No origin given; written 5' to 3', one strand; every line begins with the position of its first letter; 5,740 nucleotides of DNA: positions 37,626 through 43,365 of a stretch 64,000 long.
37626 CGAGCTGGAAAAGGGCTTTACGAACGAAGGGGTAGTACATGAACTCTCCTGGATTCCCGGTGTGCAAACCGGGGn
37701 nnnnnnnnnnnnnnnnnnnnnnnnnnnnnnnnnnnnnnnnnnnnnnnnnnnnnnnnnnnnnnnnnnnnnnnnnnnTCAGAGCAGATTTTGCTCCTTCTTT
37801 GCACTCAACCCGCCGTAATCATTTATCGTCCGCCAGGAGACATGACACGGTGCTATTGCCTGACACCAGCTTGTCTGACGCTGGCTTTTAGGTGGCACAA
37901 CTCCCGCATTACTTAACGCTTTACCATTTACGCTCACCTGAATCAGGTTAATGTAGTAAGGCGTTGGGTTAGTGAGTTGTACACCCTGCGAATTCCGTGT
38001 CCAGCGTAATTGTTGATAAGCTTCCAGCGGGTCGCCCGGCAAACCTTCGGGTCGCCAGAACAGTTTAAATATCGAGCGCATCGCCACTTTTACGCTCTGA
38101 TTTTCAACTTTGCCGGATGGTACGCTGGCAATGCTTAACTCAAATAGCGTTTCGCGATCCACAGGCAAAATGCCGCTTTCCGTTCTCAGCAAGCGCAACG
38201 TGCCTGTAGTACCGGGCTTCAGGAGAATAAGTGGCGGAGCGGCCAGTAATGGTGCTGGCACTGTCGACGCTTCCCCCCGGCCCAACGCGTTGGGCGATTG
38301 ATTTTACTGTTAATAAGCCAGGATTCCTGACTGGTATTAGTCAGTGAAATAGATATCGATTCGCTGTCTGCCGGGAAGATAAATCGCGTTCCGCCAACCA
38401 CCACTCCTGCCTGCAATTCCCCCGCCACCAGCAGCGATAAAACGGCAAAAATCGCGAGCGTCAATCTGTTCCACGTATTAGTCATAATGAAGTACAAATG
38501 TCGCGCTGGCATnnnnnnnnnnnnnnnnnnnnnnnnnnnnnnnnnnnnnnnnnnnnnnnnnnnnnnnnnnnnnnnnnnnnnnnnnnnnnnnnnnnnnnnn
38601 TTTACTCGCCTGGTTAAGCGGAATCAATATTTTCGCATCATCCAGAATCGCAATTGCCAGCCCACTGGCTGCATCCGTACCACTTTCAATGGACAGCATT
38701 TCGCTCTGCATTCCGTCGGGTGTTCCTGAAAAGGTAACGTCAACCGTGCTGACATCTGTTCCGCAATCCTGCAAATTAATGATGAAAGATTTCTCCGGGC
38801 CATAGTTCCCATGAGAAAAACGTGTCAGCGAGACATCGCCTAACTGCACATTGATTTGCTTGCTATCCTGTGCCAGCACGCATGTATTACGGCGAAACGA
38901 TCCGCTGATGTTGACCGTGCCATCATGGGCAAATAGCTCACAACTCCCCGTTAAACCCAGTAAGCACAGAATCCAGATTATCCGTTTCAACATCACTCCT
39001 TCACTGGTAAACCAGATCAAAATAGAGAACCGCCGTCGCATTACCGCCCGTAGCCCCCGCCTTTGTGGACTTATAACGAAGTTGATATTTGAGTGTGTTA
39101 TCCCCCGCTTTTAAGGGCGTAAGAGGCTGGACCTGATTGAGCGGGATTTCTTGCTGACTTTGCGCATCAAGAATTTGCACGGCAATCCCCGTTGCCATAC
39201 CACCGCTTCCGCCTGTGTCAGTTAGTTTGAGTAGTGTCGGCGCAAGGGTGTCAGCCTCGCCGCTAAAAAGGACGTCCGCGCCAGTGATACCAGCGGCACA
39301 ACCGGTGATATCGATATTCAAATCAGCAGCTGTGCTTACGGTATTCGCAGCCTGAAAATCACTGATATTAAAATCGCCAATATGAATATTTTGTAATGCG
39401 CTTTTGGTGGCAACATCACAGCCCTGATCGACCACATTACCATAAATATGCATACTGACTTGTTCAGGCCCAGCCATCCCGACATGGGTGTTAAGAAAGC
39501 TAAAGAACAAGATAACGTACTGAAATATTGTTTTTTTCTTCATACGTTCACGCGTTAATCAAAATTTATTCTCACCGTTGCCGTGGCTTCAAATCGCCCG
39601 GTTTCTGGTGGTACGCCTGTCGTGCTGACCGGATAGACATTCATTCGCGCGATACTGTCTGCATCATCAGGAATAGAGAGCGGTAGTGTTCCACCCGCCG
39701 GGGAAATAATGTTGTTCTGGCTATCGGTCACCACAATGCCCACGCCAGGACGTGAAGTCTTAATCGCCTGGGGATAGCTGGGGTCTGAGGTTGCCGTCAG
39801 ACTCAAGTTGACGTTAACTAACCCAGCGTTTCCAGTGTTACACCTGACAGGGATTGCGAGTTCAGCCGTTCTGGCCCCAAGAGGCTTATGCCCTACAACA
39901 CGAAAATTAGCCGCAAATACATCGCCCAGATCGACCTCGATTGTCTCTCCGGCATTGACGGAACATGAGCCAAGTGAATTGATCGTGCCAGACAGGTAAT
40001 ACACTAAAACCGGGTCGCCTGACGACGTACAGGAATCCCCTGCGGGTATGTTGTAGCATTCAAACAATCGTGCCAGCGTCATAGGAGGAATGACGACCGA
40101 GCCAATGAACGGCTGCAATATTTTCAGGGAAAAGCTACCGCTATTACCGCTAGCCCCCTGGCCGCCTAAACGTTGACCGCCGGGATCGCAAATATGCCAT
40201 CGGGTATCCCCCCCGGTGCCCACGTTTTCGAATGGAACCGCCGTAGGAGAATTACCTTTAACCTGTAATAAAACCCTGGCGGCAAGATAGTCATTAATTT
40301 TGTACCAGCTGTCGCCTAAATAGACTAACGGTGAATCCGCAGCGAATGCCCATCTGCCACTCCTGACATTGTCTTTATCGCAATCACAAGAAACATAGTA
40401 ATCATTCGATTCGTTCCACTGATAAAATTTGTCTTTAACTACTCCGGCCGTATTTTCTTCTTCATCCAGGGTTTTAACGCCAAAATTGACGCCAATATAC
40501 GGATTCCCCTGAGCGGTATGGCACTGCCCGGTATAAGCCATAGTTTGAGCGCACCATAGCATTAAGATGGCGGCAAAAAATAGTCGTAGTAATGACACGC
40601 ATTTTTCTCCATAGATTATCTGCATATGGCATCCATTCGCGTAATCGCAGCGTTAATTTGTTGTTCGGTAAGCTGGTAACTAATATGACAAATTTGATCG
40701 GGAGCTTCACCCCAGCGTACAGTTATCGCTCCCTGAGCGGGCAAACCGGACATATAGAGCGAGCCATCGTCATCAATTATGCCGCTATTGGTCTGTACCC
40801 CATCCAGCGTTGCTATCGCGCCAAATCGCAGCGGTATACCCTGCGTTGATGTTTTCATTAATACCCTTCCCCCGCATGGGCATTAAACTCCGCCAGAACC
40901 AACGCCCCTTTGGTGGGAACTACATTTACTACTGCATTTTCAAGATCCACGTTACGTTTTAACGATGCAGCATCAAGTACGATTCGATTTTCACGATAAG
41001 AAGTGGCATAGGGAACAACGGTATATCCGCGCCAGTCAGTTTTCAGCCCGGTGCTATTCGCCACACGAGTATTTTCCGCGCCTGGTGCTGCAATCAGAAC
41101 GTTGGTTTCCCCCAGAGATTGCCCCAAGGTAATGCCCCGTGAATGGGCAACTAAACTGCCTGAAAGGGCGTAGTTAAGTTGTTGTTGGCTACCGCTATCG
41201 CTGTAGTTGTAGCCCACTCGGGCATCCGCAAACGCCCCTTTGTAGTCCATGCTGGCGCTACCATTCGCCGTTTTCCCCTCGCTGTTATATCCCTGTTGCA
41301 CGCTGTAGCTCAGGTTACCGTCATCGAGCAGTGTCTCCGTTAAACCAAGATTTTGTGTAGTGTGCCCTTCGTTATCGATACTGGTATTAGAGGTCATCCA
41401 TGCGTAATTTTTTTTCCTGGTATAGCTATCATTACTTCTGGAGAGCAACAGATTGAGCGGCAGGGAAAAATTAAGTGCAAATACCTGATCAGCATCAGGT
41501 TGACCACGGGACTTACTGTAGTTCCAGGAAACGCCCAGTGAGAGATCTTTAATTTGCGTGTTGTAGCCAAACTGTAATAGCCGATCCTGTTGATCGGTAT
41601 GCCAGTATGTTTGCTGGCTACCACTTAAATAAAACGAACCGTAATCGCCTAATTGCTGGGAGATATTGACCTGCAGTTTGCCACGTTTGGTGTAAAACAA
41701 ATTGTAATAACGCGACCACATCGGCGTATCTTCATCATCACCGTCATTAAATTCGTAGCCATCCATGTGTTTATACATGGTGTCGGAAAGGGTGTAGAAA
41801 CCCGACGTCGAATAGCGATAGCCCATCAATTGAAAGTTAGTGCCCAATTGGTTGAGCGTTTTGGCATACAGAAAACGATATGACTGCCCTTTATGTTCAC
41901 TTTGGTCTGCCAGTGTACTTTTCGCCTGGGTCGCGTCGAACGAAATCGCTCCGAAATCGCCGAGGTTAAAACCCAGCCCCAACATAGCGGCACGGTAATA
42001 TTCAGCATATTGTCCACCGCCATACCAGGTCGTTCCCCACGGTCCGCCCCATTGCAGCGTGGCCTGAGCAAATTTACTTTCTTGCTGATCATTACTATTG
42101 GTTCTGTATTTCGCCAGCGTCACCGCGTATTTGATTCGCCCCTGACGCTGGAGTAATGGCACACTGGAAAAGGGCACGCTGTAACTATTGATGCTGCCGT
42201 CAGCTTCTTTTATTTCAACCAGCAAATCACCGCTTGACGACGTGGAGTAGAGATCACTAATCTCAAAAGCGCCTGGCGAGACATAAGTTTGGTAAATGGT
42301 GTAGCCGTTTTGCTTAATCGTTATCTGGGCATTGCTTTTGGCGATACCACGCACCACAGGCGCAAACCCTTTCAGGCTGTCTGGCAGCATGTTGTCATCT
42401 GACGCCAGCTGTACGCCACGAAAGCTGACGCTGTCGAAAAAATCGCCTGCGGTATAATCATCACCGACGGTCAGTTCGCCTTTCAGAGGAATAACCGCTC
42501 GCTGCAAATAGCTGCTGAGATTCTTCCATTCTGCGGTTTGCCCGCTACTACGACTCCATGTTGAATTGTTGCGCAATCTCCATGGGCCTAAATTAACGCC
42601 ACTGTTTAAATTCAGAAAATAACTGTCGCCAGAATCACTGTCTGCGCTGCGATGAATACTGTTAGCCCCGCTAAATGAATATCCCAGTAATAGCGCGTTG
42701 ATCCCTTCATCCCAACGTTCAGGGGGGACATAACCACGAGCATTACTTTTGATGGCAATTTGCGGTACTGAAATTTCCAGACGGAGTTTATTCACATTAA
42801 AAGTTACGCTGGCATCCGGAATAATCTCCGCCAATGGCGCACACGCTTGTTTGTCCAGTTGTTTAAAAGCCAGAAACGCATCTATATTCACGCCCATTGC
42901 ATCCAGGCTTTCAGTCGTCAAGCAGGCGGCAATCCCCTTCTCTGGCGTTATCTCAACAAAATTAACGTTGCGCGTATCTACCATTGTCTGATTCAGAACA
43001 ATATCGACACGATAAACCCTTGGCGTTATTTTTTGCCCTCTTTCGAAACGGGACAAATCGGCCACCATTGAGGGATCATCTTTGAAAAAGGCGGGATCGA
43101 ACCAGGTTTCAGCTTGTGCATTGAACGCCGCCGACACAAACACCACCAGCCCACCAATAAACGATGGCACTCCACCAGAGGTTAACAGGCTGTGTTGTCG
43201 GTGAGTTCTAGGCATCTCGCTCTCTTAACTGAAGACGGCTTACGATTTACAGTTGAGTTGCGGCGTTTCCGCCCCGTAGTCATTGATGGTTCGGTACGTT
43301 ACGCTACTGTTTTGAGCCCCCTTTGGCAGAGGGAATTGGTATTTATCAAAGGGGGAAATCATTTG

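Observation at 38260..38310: Second fimbrial chaperone ycbF split by a -1 frameshift in a G6/C6 homopolymer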

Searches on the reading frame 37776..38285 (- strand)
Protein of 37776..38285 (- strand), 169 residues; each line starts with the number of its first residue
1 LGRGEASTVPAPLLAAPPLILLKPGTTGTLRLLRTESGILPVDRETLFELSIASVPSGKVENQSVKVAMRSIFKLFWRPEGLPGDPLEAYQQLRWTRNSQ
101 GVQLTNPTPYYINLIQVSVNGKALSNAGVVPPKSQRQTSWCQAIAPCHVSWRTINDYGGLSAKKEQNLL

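Call 25: find_encoding_contigs(protein=window:37779-38261:-, flank=8000, max_places=10)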
Protein seq(161 aa) (161 aa): 4 contigs read that carry it; 4 places shown.
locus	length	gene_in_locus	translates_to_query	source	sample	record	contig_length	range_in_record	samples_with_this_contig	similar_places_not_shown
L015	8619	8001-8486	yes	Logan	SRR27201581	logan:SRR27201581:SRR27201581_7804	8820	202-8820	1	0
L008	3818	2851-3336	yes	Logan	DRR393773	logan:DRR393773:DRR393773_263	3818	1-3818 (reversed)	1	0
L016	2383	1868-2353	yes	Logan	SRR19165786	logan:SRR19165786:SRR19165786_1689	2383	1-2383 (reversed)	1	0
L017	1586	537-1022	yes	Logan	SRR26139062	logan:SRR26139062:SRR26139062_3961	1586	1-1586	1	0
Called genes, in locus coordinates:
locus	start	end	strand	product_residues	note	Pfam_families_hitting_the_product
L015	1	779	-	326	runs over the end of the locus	?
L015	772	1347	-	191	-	PF02525:Flavodoxin_2 (weak), PF03358:FMN_red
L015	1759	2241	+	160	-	PF00419:Fimbrial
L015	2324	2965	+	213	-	PF00345:PapD_N, PF02753:PapD_C (weak)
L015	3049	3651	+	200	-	PF13954:PapC_N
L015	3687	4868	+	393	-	PF00577:Usher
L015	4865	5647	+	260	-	PF00577:Usher, PF13953:PapC_C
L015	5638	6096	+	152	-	-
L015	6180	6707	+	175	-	PF00419:Fimbrial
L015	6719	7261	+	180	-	PF00419:Fimbrial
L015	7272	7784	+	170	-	PF00419:Fimbrial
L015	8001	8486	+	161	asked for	PF00345:PapD_N, PF02753:PapD_C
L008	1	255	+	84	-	?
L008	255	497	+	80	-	PF13953:PapC_C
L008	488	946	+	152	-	-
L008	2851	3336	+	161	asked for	PF00345:PapD_N, PF02753:PapD_C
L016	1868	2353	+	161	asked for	PF00345:PapD_N, PF02753:PapD_C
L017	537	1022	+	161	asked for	PF00345:PapD_N, PF02753:PapD_C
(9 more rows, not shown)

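Call 52: search_protein_families(proteins=[window:37776-38285:-], library=ncbifam)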
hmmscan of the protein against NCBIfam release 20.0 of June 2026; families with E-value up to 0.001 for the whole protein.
window:37776-38285:- (169 aa): 20 families
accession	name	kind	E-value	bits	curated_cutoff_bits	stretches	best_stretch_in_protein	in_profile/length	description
NF008483.0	PRK11385.1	equivalog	1.4e-113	377.9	357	1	4-168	71-235/236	fimbrial chaperone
NF011739.0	PRK15192.1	equivalog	4.4e-44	150.5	296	1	11-162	74-224/234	pili/flagellar-assembly chaperone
NF011823.0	PRK15295.1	equivalog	7.1e-29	100.7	309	1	12-163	68-221/227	fimbrial assembly chaperone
NF011827.0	PRK15299.1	equivalog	3.6e-27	95.3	375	1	10-166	69-225/227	fimbrial chaperone protein StiB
NF011742.0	PRK15195.1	equivalog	1.7e-25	89.7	327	1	14-168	74-229/230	type 1 fimbria chaperone FimC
NF011755.1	PRK15208.1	exception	7.2e-25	87.7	360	1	10-159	63-215/225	long polar fimbrial biogenesis chaperone LpfB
NF007398.0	PRK09926.1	equivalog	8.4e-24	84.4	285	1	6-163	70-242/246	fimbrial chaperone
NF011735.0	PRK15188.1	equivalog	2.4e-22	79.4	365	1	13-160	75-219/228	fimbrial chaperone protein BcfB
NF011818.0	PRK15290.1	equivalog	9.6e-22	77.6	317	1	11-163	85-238/243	fimbrial chaperone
NF011770.1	PRK15224.1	exception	1.7e-21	76.8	475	1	7-161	78-238/246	pili assembly chaperone SafB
NF011758.0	PRK15211.1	equivalog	3e-20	72.4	248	1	14-160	72-224/230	fimbrial chaperone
NF011782.0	PRK15246.1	equivalog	5.3e-19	68.3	277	1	11-160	79-232/252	fimbrial assembly chaperone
NF011790.0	PRK15254.1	equivalog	5.2e-14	52.1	370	1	13-162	72-228/247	fimbrial chaperone protein StdC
NF011785.1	PRK15249.1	exception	1.3e-11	44.4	550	1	10-140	78-218/253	fimbrial biogenesis chaperone StbB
NF011813.0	PRK15285.1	equivalog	1.7e-10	41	447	1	9-125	70-189/250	fimbrial chaperone StfD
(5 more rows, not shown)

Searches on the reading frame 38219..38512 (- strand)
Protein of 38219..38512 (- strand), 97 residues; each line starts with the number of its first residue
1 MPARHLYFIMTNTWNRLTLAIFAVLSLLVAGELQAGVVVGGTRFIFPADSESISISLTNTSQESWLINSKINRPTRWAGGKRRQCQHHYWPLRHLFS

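Call 20: find_encoding_contigs(protein=P0001, flank=6000, max_places=10)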
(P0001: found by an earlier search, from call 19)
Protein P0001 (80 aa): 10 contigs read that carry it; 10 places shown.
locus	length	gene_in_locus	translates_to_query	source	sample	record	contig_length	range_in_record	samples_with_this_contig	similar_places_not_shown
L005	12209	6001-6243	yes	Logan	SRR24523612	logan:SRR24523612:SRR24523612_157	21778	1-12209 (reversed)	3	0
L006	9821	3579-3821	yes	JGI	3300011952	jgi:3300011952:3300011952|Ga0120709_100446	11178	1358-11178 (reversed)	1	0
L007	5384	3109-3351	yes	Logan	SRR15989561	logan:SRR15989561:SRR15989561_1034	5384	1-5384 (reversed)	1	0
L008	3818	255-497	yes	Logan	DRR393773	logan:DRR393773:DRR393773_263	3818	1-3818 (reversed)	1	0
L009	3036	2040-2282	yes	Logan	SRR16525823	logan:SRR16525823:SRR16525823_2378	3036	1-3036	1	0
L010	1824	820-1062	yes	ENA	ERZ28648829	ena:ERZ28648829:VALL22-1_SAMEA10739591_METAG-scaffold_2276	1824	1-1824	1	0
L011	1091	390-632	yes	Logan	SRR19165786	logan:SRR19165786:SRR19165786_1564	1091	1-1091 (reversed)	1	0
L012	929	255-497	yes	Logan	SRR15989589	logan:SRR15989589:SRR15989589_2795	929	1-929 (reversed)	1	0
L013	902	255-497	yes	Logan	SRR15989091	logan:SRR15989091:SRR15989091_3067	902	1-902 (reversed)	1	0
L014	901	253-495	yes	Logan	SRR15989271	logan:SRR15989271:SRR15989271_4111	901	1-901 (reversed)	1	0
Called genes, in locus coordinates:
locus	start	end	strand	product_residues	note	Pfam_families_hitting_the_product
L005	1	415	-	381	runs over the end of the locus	PF00296:Bac_luciferase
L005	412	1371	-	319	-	PF04069:OpuAC, PF13379:NMT1_2, PF09084:NMT1, PF12974:Phosphonate-bd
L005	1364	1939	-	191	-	PF02525:Flavodoxin_2 (weak), PF03358:FMN_red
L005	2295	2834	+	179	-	PF00419:Fimbrial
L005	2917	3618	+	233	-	PF00345:PapD_N, PF02753:PapD_C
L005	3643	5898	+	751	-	PF13954:PapC_N, PF00577:Usher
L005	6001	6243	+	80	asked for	PF13953:PapC_C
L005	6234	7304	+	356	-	PF00419:Fimbrial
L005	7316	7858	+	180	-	PF00419:Fimbrial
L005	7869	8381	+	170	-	PF00419:Fimbrial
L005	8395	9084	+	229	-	PF00345:PapD_N, PF02753:PapD_C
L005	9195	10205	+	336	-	PF01180:DHO_dh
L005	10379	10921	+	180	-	PF21083:ZapC_N, PF07126:ZapC_C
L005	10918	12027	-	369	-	PF03476:MOSC_N, PF03473:MOSC, PF00111:Fer2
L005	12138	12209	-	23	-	?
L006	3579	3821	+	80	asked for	PF13953:PapC_C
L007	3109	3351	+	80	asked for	PF13953:PapC_C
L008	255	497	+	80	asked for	PF13953:PapC_C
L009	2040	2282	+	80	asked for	PF13953:PapC_C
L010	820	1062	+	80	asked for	PF13953:PapC_C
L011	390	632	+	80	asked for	PF13953:PapC_C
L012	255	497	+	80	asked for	PF13953:PapC_C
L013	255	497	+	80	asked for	PF13953:PapC_C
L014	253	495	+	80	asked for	PF13953:PapC_C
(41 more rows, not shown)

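Call 52: search_protein_families(proteins=[window:38219-38512:-], library=ncbifam)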
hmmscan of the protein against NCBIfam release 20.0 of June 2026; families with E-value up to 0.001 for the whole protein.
window:38219-38512:- (97 aa): 10 families
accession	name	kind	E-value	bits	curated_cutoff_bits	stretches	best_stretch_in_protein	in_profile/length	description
NF008483.0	PRK11385.1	equivalog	3.4e-42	144.3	357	1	10-82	1-73/236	fimbrial chaperone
NF011739.0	PRK15192.1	equivalog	1.7e-12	47.1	296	1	18-83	5-70/234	pili/flagellar-assembly chaperone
NF011742.0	PRK15195.1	equivalog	1.7e-06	27.5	327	1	16-73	6-64/230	type 1 fimbria chaperone FimC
NF011823.0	PRK15295.1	equivalog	4.8e-06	26.1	309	1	21-71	6-56/227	fimbrial assembly chaperone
NF011758.0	PRK15211.1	equivalog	1.2e-05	24.7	248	1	16-65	4-53/230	fimbrial chaperone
NF007398.0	PRK09926.1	equivalog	7.1e-05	22.4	285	1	16-71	6-61/246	fimbrial chaperone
NF011827.0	PRK15299.1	equivalog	0.00025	20.5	375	1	19-70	4-57/227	fimbrial chaperone protein StiB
NF011789.1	PRK15253.1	exception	0.00035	20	500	1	27-72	10-55/227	fimbrial biogenesis chaperone StcB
NF011818.0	PRK15290.1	equivalog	0.00053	19.5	317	1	15-63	18-65/243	fimbrial chaperone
NF011764.0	PRK15218.1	equivalog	0.00068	19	372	1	33-72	16-55/226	fimbrial assembly chaperone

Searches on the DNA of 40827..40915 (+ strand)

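Call 38: search_dna_similar(query=window:40827-40915:+, collection=ecoli_genomes, mode=near, max_rows=30, rows=best)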
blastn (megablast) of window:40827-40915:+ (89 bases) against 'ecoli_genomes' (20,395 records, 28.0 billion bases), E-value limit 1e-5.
Records with a match: 3844; places in all: 3846; records where one place covers at least 80% of the query: 3844.
Genomes with a match: 3844 of 5426; with a place that covers at least 80% of the query: 3844. Places per genome that has any: lowest 1, median 1, highest 2. On chromosomes: 3842 places; on plasmids: 4.
Best place of each record, by identity: 95-99% 3466; 90-95% 378.
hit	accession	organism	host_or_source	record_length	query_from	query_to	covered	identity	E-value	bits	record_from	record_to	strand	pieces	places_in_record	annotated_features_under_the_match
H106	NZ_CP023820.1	Escherichia coli strain 7/2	Homo sapiens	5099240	1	89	100%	98.9%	1e-36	159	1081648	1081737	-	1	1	elfC: fimbrial biogenesis usher protein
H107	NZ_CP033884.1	Escherichia coli strain 50579417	Homo sapiens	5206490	1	89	100%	98.9%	1e-36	159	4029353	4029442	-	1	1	elfC: fimbrial biogenesis usher protein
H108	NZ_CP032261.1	Escherichia coli strain AR_0067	missing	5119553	1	89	100%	98.9%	1e-36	159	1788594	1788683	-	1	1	elfC: fimbrial biogenesis usher protein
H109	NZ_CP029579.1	Escherichia coli strain DA33137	Homo sapiens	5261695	1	89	100%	98.9%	1e-36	159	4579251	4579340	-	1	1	elfC: fimbrial biogenesis usher protein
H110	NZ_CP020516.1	Escherichia coli strain 222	Homo sapiens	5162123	1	89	100%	98.9%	1e-36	159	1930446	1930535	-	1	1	elfC: fimbrial biogenesis usher protein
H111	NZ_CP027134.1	Escherichia coli strain AR_0372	missing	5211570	1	89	100%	98.9%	1e-36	159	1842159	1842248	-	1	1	elfC: fimbrial biogenesis usher protein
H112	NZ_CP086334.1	Escherichia coli strain EBJ003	Homo sapiens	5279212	1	89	100%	98.9%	1e-36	159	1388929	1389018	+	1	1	elfC: fimbrial biogenesis usher protein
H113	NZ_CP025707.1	Escherichia coli strain YDC107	Homo sapiens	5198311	1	89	100%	98.9%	1e-36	159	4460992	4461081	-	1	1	elfC: fimbrial biogenesis usher protein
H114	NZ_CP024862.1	Escherichia coli strain AR_0015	missing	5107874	1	89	100%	98.9%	1e-36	159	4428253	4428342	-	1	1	elfC: fimbrial biogenesis usher protein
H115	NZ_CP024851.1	Escherichia coli strain AR_0006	missing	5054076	1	89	100%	98.9%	1e-36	159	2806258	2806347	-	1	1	elfC: fimbrial biogenesis usher protein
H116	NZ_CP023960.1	Escherichia coli strain FDAARGOS_448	Homo sapiens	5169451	1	89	100%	98.9%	1e-36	159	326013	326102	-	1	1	elfC: fimbrial biogenesis usher protein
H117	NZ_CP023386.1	Escherichia coli strain 1190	canine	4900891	1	89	100%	98.9%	1e-36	159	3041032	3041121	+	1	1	elfC: fimbrial biogenesis usher protein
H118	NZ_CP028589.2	Escherichia coli strain WCHEC4533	Homo sapiens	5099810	1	89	100%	98.9%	1e-36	159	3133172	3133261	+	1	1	elfC: fimbrial biogenesis usher protein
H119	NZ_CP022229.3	Escherichia coli strain WCHEC96200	Homo sapiens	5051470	1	89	100%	98.9%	1e-36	159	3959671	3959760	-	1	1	elfC: fimbrial biogenesis usher protein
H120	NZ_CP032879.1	Escherichia coli strain WCHEC000837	Homo sapiens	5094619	1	89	100%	98.9%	1e-36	159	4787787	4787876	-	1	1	elfC: fimbrial biogenesis usher protein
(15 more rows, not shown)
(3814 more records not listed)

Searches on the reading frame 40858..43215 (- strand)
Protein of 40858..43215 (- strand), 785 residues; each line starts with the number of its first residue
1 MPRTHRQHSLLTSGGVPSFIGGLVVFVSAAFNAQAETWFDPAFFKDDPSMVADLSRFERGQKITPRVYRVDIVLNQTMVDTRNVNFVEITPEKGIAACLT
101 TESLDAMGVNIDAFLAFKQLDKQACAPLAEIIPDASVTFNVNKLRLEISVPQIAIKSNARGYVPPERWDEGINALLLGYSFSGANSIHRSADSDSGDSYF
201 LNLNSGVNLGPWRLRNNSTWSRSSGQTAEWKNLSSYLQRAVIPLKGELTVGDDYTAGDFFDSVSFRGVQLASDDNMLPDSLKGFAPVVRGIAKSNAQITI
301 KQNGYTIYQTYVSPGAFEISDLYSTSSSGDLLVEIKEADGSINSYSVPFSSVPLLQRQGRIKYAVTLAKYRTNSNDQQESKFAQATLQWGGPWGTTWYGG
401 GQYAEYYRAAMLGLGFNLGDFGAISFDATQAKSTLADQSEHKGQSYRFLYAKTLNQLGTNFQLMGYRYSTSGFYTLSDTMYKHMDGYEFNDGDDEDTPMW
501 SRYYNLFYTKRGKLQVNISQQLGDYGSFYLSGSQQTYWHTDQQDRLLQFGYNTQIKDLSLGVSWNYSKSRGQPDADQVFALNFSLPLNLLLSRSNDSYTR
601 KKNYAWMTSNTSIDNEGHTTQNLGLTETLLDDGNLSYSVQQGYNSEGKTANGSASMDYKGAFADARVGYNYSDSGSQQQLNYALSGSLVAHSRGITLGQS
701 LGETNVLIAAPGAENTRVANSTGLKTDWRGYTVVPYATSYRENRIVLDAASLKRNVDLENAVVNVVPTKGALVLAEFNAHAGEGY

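Call 19: list_cluster_members(proteins=[window:38222-38512:-, window:38222-38485:-, window:37779-38285:-, window:40858-43215:-, window:40619-40858:-])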
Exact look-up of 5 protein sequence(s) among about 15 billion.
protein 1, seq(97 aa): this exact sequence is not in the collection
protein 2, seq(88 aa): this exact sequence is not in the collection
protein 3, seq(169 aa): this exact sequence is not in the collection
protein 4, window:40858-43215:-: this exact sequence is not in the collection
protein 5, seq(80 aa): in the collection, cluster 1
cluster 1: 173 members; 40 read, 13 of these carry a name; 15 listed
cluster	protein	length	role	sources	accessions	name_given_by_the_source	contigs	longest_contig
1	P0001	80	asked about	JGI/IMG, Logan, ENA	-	-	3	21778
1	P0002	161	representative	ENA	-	-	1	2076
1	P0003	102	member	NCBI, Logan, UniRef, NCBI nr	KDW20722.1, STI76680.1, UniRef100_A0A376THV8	outer membrane export usher protein [Escherichia coli] | Outer membrane export usher protein n=2 Tax=Escherichia coli TaxID=562 ... | papC C-terminal domain protein [Escherichia coli 2-177-06_S3_C1]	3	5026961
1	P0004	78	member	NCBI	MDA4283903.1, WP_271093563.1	hypothetical protein NY772_06130, partial [Escherichia coli]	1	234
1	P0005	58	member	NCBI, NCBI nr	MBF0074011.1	hypothetical protein HAX36_25270, partial [Escherichia coli] | hypothetical protein [Escherichia coli]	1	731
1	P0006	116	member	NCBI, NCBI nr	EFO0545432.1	hypothetical protein DZI70_07575, partial [Escherichia coli] | hypothetical protein [Escherichia coli]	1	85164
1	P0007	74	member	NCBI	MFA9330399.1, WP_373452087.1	FimD/PapC C-terminal domain-containing protein, partial [Escherichia coli]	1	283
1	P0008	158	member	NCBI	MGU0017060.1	fimbria/pilus outer membrane usher protein [Escherichia coli]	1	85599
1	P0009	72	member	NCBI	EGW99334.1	hypothetical protein ECG581_5021, partial [Escherichia coli G58-1]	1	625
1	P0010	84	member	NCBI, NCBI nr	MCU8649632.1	pilin outer membrane usher protein SafC, partial [Escherichia coli] | pilin outer membrane usher protein SafC [Escherichia coli]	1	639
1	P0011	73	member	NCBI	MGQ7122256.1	FimD/PapC C-terminal domain-containing protein, partial [Escherichia sp. HC-CC4]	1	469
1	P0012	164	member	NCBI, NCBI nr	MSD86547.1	fimbria/pilus outer membrane usher protein, partial [Escherichia coli] | fimbria/pilus outer membrane usher protein [Escherichia coli]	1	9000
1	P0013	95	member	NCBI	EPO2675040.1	FimD/PapC C-terminal domain-containing protein, partial [Escherichia coli]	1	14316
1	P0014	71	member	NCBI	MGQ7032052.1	FimD/PapC C-terminal domain-containing protein, partial [Escherichia coli]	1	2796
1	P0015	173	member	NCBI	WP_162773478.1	fimbria/pilus outer membrane usher protein, partial [Shigella sonnei]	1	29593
